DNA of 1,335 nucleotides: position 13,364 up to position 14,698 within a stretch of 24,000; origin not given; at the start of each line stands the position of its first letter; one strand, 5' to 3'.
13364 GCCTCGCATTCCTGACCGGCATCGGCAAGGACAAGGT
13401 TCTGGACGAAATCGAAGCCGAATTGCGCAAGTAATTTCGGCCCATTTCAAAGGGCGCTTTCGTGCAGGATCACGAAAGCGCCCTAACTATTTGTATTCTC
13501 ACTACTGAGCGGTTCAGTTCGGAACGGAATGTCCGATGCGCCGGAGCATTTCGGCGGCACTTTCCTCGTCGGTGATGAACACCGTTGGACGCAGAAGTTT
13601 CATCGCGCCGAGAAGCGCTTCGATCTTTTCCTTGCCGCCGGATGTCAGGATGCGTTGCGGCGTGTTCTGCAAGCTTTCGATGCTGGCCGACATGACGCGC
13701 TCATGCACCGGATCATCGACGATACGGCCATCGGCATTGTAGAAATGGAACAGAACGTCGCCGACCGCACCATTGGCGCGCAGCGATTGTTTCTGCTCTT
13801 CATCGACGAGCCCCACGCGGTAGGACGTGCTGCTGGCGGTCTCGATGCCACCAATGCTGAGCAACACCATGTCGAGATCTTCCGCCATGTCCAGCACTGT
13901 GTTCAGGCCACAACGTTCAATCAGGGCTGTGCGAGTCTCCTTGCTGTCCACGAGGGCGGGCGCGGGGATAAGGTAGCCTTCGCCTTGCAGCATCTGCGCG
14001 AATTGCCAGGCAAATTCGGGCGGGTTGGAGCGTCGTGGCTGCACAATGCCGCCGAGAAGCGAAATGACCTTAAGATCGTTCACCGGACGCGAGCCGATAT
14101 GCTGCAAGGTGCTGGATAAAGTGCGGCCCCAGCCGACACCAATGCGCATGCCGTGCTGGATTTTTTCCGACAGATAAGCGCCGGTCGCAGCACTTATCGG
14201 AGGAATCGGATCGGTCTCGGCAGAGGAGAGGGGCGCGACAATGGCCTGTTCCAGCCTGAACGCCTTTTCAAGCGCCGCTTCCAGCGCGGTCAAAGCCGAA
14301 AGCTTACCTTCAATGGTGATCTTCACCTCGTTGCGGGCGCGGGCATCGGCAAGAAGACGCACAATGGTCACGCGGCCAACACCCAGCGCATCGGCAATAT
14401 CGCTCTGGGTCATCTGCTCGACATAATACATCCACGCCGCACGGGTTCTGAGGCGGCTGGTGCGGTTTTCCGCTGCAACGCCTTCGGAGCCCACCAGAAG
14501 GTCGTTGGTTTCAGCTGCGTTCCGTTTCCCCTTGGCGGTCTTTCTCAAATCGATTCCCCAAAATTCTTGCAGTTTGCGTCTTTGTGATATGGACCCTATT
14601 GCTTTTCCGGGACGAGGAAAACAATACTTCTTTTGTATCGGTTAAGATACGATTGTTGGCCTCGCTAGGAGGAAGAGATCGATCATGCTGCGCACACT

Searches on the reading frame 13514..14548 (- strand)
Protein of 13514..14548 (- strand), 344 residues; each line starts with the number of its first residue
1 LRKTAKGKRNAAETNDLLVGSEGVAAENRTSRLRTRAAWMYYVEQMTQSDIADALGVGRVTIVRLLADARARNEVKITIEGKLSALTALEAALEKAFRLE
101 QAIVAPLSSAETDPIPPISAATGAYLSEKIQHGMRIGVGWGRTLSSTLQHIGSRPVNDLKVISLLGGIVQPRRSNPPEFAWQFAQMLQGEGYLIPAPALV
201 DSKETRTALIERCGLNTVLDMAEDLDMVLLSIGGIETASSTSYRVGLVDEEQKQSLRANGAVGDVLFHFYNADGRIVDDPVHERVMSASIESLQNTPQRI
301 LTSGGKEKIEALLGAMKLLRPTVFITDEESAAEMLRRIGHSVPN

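Call 9: search_protein_families(library=pfam, proteins=[window:13514-14548:-])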
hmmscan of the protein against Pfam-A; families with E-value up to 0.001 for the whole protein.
window:13514-14548:- (344 aa): 3 families
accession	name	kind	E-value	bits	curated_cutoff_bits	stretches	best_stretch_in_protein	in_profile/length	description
PF04198.19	Sugar-bind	-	4e-58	197.1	27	1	84-335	4-256/257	Putative sugar-binding domain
PF13384.12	HTH_23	-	0.00038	20.6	24.6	1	32-67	3-39/50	Homeodomain-like domain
PF04545.22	Sigma70_r4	-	0.00059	19.7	24.1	0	40-71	15-46/50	Sigma-70, region 4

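Call 12: find_homologous_proteins(query=window:13514-14548:-)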
Query window:13514-14548:- (344 aa): 1665 proteins with E <= 0.001 among 8000 candidates; the best 120 are listed.
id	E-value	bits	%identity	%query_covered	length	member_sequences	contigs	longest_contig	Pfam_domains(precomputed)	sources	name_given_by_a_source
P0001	1.3e-213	726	98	100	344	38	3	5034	PF04198.20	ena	-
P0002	1.7e-186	637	87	98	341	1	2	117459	PF04198.20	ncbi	-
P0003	4.6e-183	626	89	94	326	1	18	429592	PF04198.20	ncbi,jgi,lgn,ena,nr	ncbi:MAG: sugar-binding transcriptional regulator [Rhizobiales bacterium]|nr:sugar-binding transcrip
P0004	1.6e-182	624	89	94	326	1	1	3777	PF04198.20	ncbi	-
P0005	2.7e-180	617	84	99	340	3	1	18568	PF04198.20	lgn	-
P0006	1.4e-179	614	83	98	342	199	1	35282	PF04198.20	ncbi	ncbi:sugar-binding transcriptional regulator [Brucella sp. C7-11G]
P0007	6.3e-174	596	82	97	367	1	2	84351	PF04198.20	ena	-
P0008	7.2e-172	589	82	94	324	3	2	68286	PF04198.20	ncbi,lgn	ncbi:MAG: sugar-binding transcriptional regulator [Phyllobacterium sp.]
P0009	9.4e-172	589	80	98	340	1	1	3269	PF04198.20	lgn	-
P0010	2.8e-167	574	78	98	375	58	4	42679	PF04198.20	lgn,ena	-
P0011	2.1e-150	518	84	83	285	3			PF04198.20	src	-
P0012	9.8e-149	513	88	78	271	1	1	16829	PF04198.20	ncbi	-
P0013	2.8e-148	511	71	92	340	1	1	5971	PF04198.20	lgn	-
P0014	3.9e-140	485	71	92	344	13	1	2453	PF04198.20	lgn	-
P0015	1.7e-137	476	67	97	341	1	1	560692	PF04198.20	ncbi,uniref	ncbi:sugar-binding transcriptional regulator [Brucella sp. IR073]|uniref:sugar-binding transcription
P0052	4.7e-122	425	60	97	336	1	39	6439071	PF04198.20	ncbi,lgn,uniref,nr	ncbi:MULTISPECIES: sugar-binding transcriptional regulator [Mesorhizobium]|uniref:Sugar-binding doma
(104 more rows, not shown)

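Call 14: find_encoding_contigs(protein=P0003, flank=10000, max_places=3)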
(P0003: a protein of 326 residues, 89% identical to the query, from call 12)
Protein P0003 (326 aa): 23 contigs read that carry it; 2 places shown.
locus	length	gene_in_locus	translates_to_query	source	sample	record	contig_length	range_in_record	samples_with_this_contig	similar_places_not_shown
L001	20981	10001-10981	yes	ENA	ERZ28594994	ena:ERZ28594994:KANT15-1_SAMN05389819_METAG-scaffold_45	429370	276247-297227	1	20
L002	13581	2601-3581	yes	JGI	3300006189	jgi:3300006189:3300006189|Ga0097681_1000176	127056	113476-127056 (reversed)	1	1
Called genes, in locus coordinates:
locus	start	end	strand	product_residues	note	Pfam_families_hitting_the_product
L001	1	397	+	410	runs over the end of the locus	PF00364:Biotin_lipoyl (faint), PF25917:BSH_RND (weak), PF25885:HH_EMRA (weak), PF25876:HH_MFP_RND (weak), PF25944:Beta-barrel_RND, PF25954:Beta-barrel_RND_2 (weak), PF25967:RND-MFP_C, PF25989:YknX_C (weak)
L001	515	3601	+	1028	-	PF00873:ACR_tran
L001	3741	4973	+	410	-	PF07969:Amidohydro_3 (weak), PF01979:Amidohydro_1, PF07969:Amidohydro_3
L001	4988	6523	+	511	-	PF00221:Lyase_aromatic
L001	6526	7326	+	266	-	PF05013:FGase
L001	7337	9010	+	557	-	PF17391:Urocanase_N, PF01175:Urocanase, PF17392:Urocanase_C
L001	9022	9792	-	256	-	-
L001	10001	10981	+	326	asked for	PF04198:Sugar-bind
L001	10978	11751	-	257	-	PF01975:SurE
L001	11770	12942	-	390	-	PF00753:Lactamase_B, PF12706:Lactamase_B_2, PF23023:Anti-Pycsar_Apyc1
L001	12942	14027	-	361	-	PF02463:SMC_N (weak), PF00005:ABC_tran, PF13304:AAA_21 (faint)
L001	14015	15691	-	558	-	PF00528:BPD_transp_1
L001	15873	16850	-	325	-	PF12849:PBP_like_2 (faint), PF01547:SBP_bac_1, PF13531:SBP_bac_11, PF13416:SBP_bac_8, PF13343:SBP_bac_6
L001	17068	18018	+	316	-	PF13545:HTH_Crp_2 (faint), PF04198:Sugar-bind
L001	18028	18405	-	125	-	-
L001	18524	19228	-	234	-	PF00392:GntR, PF07729:FCD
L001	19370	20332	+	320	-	PF00701:DHDPS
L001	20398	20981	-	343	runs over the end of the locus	PF02615:Ldh_2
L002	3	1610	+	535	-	?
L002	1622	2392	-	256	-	-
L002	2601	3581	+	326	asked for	PF04198:Sugar-bind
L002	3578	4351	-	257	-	PF01975:SurE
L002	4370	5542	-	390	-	PF00753:Lactamase_B, PF12706:Lactamase_B_2, PF23023:Anti-Pycsar_Apyc1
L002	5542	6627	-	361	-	PF02463:SMC_N (weak), PF00005:ABC_tran, PF13304:AAA_21 (faint)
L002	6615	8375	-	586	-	PF00528:BPD_transp_1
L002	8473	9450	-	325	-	PF12849:PBP_like_2 (faint), PF01547:SBP_bac_1, PF13531:SBP_bac_11, PF13416:SBP_bac_8, PF13343:SBP_bac_6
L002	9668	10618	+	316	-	PF13545:HTH_Crp_2 (faint), PF04198:Sugar-bind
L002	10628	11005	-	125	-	-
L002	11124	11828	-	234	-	PF00392:GntR, PF07729:FCD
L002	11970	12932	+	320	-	PF00701:DHDPS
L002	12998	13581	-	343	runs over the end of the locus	PF02615:Ldh_2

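Call 15: find_encoding_contigs(protein=P0006, flank=10000, max_places=2)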
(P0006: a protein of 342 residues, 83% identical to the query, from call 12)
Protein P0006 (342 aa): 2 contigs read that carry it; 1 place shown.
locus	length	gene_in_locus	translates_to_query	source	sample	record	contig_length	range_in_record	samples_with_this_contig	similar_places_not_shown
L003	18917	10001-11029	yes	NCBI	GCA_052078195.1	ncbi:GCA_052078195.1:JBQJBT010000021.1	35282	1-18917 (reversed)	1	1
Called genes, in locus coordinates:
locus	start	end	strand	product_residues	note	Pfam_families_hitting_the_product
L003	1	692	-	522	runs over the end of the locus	PF00005:ABC_tran, PF13304:AAA_21 (faint), PF00005:ABC_tran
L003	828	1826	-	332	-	PF00532:Peripla_BP_1 (weak), PF13407:Peripla_BP_4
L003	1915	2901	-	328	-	PF02653:BPD_transp_2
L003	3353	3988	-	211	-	-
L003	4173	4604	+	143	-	PF06923:GutM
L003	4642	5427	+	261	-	PF03608:EII-GUT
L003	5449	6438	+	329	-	PF03612:EIIBC-GUT_N, PF07663:EIIBC-GUT_C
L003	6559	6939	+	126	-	PF03829:PTSIIA_gutA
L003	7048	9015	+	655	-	PF00381:PTS-HPr, PF05524:PEP-utilisers_N, PF00391:PEP-utilizers, PF02896:PEP-utilizers_C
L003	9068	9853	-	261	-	-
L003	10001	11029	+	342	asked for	PF04198:Sugar-bind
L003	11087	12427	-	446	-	PF00364:Biotin_lipoyl, PF25917:BSH_RND, PF25997:BSH_YhbJ (weak), PF25919:BSH_CusB (faint), PF02817:E3_binding, PF00561:Abhydrolase_1, PF12146:Hydrolase_4, PF12697:Abhydrolase_6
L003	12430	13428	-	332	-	PF02779:Transket_pyr, PF02780:Transketolase_C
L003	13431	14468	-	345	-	PF00676:E1_dh, PF00456:Transketolase_N (weak), PF02775:TPP_enzyme_C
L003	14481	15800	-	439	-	PF03447:NAD_binding_3 (weak), PF21135:DRL_cat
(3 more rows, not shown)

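Call 16: find_encoding_contigs(protein=P0008, flank=10000, max_places=2)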
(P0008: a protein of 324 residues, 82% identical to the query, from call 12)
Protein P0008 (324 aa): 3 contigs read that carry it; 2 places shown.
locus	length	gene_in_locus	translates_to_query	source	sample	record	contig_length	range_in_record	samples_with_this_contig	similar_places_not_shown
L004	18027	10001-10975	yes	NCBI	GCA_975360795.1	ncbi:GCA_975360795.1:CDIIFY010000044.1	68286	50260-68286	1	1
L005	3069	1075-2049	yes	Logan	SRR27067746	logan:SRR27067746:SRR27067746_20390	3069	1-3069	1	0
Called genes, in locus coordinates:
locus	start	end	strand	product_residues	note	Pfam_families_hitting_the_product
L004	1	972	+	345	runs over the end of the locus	PF00676:E1_dh, PF00456:Transketolase_N, PF02775:TPP_enzyme_C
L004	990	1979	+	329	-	PF02779:Transket_pyr, PF02780:Transketolase_C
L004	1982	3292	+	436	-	PF00364:Biotin_lipoyl, PF25917:BSH_RND (weak), PF25997:BSH_YhbJ (weak), PF02817:E3_binding, PF00561:Abhydrolase_1, PF12146:Hydrolase_4, PF12697:Abhydrolase_6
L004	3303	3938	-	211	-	-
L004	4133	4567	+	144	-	PF06923:GutM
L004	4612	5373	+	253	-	PF03608:EII-GUT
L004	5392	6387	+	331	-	PF03612:EIIBC-GUT_N, PF07663:EIIBC-GUT_C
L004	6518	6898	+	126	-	PF03829:PTSIIA_gutA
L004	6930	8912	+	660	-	PF00381:PTS-HPr, PF05524:PEP-utilisers_N, PF00391:PEP-utilizers, PF02896:PEP-utilizers_C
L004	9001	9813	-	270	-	-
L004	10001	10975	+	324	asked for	PF04198:Sugar-bind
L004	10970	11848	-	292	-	PF08450:SGL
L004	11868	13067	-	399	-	PF02653:BPD_transp_2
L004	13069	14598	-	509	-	PF00005:ABC_tran, PF09818:ABC_ATPase (faint), PF13304:AAA_21 (faint), PF00005:ABC_tran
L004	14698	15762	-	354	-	PF13407:Peripla_BP_4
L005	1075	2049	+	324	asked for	PF04198:Sugar-bind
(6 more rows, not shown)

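Call 19: search_protein_families(library=ncbifam, proteins=[window:13514-14548:-, L001:17068-18018:+], max_evalue=0.1)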
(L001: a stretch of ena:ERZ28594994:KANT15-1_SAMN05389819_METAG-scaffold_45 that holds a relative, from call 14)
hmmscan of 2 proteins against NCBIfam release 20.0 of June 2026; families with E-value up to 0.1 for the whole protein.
window:13514-14548:- (344 aa): 8 families
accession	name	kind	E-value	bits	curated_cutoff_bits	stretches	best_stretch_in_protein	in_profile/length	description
NF053881.1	TransRegDeoRBac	equivalog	2.5e-55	187.9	420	1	29-335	4-310/311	DNA-binding transcriptional repressor DeoR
NF011947.0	PRK15418.1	equivalog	5.1e-39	134.3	486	1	33-338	18-318/319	transcriptional regulator LsrR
TIGR02937.1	sigma70-ECF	superfamily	0.0023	17.6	42.9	1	39-72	127-160/165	sigma-70 family RNA polymerase sigma factor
TIGR02980.1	SigBFG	subfamily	0.0027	17.4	234.35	1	39-69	188-218/227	SigB/SigF/SigG family RNA polymerase sigma factor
NF005514.0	PRK07122.1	subfamily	0.0033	16.6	372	1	38-70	224-256/264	RNA polymerase sigma factor SigF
TIGR03697.1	NtcA_cyano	equivalog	0.0079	16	244.95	1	47-78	145-176/193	global nitrogen regulator NtcA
NF003257.0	PRK04217.1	equivalog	0.0095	16.1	115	1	43-82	56-94/110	hypothetical protein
NF010157.0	PRK13636.1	equivalog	0.032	13.4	463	1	245-331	84-170/285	cobalt transporter ATP-binding subunit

L001:17068-18018:+ (316 aa): 11 families
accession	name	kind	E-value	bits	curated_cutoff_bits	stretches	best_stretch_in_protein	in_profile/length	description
NF053881.1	TransRegDeoRBac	equivalog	3.7e-56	190.6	420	1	12-314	7-310/311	DNA-binding transcriptional repressor DeoR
NF011947.0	PRK15418.1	equivalog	4.8e-37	127.8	486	1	13-315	18-316/319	transcriptional regulator LsrR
TIGR02937.1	sigma70-ECF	superfamily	1.4e-05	24.8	42.9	1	19-50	127-158/165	sigma-70 family RNA polymerase sigma factor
TIGR02980.1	SigBFG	subfamily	0.0044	16.7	234.35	1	20-51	189-220/227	SigB/SigF/SigG family RNA polymerase sigma factor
NF053606.1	Sta1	subfamily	0.0058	16.7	80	1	11-57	21-66/100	Sta1 family transcriptional regulator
NF005514.0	PRK07122.1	subfamily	0.0066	15.6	372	1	20-50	226-256/264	RNA polymerase sigma factor SigF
NF001684.0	PRK00443.1-4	subfamily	0.017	14.7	326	1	258-303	173-223/260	glucosamine-6-phosphate deaminase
NF003057.0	PRK03975.1-5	subfamily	0.023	14.4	168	1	20-43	15-38/134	putative transcriptional regulator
TIGR02999.1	Sig-70_X6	subfamily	0.06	13.2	126.15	0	20-47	145-172/183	ECF-type sigma factor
NF040939.2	trans_reg_lrs14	equivalog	0.084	12.9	90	0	11-57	22-68/103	Lrs14 family HTH-type transcriptional regulator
NF033545.0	transpos_IS630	equivalog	0.089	12.2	100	0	18-53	5-40/299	IS630 family transposase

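Call 24: find_encoding_contigs(protein=P0002, flank=10000, max_places=2)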
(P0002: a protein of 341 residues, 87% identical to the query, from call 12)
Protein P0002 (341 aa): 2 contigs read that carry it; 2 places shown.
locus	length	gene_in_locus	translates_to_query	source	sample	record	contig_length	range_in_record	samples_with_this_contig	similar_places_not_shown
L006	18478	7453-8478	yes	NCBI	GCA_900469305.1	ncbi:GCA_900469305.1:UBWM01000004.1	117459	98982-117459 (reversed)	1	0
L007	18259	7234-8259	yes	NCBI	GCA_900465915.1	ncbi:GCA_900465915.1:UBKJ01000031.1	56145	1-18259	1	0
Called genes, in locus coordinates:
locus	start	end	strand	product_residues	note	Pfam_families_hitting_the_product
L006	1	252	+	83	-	?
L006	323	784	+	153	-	PF00359:PTS_EIIA_2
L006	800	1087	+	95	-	PF02302:PTS_IIB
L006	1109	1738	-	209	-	-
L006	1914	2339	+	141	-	PF06923:GutM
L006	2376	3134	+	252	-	PF03608:EII-GUT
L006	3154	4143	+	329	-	PF03612:EIIBC-GUT_N, PF07663:EIIBC-GUT_C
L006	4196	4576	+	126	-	PF03829:PTSIIA_gutA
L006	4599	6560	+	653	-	PF00381:PTS-HPr, PF05524:PEP-utilisers_N, PF00391:PEP-utilizers, PF02896:PEP-utilizers_C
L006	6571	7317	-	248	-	-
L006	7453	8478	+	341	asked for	PF04198:Sugar-bind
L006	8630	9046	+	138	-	-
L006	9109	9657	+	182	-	PF04542:Sigma70_r2, PF08281:Sigma70_r4_2, PF04545:Sigma70_r4, PF22233:PhyR_sigma-like (faint)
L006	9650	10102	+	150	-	-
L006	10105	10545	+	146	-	PF13801:Metal_resist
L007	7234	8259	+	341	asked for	PF04198:Sugar-bind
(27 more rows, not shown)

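Call 25: find_encoding_contigs(protein=P0007, flank=10000, max_places=2)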
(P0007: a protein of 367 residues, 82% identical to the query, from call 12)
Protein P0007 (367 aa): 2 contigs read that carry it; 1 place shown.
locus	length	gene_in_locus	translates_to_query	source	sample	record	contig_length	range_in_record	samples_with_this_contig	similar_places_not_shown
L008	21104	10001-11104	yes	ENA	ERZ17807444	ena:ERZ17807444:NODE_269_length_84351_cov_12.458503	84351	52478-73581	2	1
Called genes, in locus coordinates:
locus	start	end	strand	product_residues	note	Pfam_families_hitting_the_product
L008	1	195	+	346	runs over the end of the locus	PF00676:E1_dh, PF00456:Transketolase_N (weak), PF02775:TPP_enzyme_C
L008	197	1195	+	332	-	PF02779:Transket_pyr, PF02780:Transketolase_C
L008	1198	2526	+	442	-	PF00364:Biotin_lipoyl, PF25917:BSH_RND, PF25984:BSH_YknX (weak), PF25997:BSH_YhbJ, PF02817:E3_binding, PF00561:Abhydrolase_1, PF12146:Hydrolase_4, PF12697:Abhydrolase_6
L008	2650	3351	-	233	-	PF14234:DUF4336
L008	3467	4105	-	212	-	-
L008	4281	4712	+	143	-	PF06923:GutM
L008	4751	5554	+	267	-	PF03608:EII-GUT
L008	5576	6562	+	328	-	PF03612:EIIBC-GUT_N, PF07663:EIIBC-GUT_C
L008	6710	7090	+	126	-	PF03829:PTSIIA_gutA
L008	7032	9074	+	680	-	PF00381:PTS-HPr, PF05524:PEP-utilisers_N, PF00391:PEP-utilizers, PF02896:PEP-utilizers_C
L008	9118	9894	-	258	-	-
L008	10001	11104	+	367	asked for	PF04198:Sugar-bind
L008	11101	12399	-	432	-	-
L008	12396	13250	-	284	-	PF00753:Lactamase_B, PF12706:Lactamase_B_2 (faint)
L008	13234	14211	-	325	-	PF01073:3Beta_HSD, PF01370:Epimerase, PF04321:RmlD_sub_bind, PF05368:NmrA, PF13460:NAD_binding_10, PF16363:GDP_Man_Dehyd, PF07993:NAD_binding_4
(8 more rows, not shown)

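Call 31: search_solved_structures(query=window:13514-14548:-, show_alignments=3)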
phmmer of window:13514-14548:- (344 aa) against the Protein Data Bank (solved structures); distinct sequences matched with E-value up to 0.001: 15.
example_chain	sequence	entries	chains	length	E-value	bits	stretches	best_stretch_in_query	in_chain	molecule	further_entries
8r7y_A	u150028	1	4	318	5.5e-33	117.9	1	30-334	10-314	Deoxyribonucleoside regulator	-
4go1_A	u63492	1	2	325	2.2e-31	112.7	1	15-340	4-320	Transcriptional regulator LsrR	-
4l5i_A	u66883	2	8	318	2.4e-30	109.3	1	14-336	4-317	Transcriptional regulator LsrR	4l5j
2w48_A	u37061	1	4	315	4.5e-28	101.8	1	31-334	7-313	SORBITOL OPERON REGULATOR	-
4r9n_A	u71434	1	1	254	8.8e-25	91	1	85-328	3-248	Lmo0547 protein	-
4oqp_A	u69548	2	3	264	8.8e-24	87.7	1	86-334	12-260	Deoxyribonucleoside regulator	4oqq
3nze_A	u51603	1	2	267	2.3e-19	73.2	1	108-340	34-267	Putative transcriptional regulator, sugar-binding family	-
4l4y_A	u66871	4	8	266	4.2e-19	72.3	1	75-336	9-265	Transcriptional regulator LsrR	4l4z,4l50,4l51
3kv1_A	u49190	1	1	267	5.7e-18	68.6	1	89-327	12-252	Transcriptional repressor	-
2r5f_A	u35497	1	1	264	1.7e-17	67.1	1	88-329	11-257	Transcriptional regulator, putative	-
2gnp_A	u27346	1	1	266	1.5e-16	64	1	89-337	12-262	transcriptional regulator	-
3efb_A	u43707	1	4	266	3.2e-15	59.6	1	89-335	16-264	Probable sor-operon regulator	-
2okg_A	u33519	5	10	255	8.3e-12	48.4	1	85-336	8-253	Central glycolytic gene regulator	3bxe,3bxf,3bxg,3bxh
8r3g_C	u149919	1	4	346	1.3e-11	47.7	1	84-336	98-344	Central glycolytic genes regulator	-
2o0m_A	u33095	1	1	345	2.3e-06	30.5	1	137-337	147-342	Transcriptional regulator, SorC family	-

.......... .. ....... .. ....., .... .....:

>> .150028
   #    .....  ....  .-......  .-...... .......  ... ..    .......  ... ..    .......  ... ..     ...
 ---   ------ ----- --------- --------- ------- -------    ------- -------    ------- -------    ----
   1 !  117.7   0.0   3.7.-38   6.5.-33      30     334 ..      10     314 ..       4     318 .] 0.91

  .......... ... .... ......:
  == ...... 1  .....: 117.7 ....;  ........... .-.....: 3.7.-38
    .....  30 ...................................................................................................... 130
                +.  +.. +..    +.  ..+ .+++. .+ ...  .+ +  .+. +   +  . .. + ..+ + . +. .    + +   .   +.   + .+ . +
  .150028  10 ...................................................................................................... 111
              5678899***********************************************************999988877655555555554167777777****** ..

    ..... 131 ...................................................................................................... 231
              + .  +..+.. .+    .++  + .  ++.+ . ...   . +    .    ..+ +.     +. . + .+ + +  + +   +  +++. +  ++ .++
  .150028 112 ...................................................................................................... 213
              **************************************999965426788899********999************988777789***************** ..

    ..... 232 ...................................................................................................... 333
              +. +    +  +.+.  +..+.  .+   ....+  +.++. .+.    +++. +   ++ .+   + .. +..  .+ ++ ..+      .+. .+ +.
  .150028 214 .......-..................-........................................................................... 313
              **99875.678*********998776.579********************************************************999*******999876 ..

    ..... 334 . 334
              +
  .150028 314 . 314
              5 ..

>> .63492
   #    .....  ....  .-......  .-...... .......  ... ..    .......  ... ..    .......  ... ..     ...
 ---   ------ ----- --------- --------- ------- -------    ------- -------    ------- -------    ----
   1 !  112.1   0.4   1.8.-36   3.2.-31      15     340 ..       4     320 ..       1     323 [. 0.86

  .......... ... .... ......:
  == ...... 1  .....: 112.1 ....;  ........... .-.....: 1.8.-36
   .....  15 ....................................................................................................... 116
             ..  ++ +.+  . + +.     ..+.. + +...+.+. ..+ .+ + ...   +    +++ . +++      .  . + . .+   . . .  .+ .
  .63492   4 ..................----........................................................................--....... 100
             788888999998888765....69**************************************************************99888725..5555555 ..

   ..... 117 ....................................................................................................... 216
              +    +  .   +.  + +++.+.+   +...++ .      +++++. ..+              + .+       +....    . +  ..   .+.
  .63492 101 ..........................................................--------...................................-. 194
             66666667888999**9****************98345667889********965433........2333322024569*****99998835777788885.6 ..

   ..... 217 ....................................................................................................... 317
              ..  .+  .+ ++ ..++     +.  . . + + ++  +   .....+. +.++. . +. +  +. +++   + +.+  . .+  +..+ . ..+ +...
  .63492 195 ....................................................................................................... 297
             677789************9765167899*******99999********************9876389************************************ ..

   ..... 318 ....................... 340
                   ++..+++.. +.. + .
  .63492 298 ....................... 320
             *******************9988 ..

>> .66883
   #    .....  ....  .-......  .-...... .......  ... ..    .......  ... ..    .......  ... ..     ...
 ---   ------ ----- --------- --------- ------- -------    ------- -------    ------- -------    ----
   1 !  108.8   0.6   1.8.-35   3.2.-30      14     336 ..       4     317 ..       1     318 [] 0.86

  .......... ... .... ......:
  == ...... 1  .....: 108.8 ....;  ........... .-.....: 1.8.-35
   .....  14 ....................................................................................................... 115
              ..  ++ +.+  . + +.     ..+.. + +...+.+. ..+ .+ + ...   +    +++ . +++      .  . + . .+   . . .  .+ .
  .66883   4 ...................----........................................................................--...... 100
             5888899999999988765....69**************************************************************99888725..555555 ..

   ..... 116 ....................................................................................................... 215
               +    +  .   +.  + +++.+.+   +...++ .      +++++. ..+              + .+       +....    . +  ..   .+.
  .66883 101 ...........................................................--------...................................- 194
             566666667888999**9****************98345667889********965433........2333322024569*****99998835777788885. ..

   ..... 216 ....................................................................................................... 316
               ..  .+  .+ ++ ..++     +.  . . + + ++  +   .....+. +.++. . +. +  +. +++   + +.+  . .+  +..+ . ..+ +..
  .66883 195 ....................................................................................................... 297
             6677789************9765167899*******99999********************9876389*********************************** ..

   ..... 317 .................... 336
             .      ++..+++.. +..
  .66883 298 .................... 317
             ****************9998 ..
